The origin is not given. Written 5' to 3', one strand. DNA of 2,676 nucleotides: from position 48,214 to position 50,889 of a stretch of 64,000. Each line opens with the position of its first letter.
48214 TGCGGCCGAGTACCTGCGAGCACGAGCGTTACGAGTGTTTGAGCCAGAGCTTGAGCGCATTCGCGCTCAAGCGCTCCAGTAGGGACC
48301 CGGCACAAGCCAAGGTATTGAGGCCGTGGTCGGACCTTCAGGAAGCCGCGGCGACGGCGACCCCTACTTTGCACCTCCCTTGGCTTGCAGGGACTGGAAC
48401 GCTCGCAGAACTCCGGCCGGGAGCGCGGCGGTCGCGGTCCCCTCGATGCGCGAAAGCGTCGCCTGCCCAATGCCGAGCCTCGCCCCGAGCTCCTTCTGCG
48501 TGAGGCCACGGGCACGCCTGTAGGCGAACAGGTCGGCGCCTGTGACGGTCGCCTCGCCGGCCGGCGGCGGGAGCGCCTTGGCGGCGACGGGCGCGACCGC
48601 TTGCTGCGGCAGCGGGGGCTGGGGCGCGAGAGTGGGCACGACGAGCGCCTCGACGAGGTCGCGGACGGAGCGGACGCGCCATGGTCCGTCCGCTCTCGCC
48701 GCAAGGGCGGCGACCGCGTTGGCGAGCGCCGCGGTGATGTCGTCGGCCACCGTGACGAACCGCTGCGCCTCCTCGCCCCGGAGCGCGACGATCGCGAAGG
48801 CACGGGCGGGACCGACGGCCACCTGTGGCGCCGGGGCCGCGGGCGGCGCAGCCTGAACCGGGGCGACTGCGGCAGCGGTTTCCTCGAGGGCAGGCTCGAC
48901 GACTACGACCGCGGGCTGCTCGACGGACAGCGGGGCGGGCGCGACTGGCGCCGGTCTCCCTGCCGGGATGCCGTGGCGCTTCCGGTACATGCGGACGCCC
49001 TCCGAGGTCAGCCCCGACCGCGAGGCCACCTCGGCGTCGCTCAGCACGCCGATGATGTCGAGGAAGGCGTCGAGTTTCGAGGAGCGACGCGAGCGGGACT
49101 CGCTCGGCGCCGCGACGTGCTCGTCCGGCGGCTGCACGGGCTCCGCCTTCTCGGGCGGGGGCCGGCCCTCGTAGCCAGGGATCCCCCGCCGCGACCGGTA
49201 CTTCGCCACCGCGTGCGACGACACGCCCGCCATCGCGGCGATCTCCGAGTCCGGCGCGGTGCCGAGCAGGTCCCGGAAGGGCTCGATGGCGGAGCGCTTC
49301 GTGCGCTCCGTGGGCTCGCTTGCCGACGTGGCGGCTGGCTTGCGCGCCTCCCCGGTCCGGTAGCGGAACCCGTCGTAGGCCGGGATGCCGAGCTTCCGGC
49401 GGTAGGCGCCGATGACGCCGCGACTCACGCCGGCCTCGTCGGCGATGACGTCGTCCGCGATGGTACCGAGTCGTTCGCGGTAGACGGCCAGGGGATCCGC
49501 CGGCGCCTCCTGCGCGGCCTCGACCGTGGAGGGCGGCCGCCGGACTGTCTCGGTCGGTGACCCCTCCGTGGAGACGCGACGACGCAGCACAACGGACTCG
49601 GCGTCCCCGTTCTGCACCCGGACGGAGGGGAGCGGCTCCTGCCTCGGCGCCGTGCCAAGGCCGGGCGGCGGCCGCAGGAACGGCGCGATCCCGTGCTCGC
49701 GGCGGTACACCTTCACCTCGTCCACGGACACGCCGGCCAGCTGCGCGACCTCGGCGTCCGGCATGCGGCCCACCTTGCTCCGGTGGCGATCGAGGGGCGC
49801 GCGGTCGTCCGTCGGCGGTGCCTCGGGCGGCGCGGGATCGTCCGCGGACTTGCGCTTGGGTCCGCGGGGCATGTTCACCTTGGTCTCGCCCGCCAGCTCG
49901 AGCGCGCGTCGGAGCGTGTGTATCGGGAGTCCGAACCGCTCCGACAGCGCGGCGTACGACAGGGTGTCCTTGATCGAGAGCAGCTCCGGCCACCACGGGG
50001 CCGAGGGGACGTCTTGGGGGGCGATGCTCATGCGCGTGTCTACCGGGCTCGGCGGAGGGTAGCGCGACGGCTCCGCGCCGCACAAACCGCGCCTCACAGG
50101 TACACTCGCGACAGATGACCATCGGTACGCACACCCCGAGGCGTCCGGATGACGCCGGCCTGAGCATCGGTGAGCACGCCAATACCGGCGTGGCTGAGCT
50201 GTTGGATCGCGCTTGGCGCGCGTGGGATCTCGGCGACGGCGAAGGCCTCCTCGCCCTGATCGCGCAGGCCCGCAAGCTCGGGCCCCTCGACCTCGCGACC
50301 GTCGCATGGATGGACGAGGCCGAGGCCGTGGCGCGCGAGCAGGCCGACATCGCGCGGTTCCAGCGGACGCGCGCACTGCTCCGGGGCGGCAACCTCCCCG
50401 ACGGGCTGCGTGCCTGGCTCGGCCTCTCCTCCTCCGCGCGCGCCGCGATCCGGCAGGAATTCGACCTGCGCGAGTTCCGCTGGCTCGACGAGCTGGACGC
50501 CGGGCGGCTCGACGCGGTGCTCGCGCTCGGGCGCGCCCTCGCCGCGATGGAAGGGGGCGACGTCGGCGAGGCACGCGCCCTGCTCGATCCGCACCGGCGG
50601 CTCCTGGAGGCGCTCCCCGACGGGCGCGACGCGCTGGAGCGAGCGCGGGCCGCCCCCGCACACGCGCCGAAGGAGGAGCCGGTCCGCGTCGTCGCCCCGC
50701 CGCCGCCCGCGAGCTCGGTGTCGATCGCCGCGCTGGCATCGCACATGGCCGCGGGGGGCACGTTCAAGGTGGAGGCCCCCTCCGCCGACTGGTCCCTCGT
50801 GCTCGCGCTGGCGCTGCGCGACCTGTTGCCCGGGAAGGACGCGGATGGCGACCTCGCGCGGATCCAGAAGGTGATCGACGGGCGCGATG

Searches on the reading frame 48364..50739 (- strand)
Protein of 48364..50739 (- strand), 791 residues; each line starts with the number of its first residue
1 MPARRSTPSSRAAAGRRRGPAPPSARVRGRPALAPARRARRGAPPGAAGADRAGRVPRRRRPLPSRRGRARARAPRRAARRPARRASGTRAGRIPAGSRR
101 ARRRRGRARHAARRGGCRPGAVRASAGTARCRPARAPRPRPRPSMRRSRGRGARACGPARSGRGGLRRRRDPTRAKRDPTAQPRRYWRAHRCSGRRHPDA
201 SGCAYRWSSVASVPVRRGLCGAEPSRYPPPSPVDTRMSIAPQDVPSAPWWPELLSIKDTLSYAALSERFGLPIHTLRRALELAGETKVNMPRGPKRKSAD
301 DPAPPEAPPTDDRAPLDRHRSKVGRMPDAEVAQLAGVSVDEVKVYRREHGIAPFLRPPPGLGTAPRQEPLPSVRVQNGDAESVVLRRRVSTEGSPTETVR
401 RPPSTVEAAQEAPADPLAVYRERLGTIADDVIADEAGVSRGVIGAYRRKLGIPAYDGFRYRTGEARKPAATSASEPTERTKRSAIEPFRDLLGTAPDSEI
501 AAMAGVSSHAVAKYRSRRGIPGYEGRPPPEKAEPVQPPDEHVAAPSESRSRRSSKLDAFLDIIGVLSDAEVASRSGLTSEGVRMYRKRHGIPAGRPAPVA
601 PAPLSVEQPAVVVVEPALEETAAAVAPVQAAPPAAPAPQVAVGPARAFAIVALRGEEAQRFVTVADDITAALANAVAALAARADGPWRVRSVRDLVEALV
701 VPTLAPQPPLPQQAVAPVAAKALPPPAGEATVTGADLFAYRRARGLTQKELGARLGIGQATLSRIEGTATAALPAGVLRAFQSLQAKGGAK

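Call 24: search_protein_families(library=pfam, proteins=[window:48364-50739:-], max_evalue=0.001)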
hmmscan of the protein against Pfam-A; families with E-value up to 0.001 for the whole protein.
window:48364-50739:- (791 aa): 6 families
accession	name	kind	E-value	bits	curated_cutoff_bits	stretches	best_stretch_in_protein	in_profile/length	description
PF01381.28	HTH_3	-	3e-08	34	23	1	739-766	3-30/55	Helix-turn-helix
PF13411.12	MerR_1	-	1.6e-06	28.5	21.6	0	329-353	4-28/69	MerR HTH family regulatory protein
PF13384.12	HTH_23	-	8.3e-05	22.7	24.6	0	739-765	11-37/50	Homeodomain-like domain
PF04545.22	Sigma70_r4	-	0.00048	20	24.1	0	739-772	14-47/50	Sigma-70, region 4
PF12728.13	HTH_17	-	0.00066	20.3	27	0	329-354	5-30/51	Helix-turn-helix domain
PF13413.12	HTH_25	-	0.00091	19.4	24.6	0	739-779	4-45/62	Helix-turn-helix domain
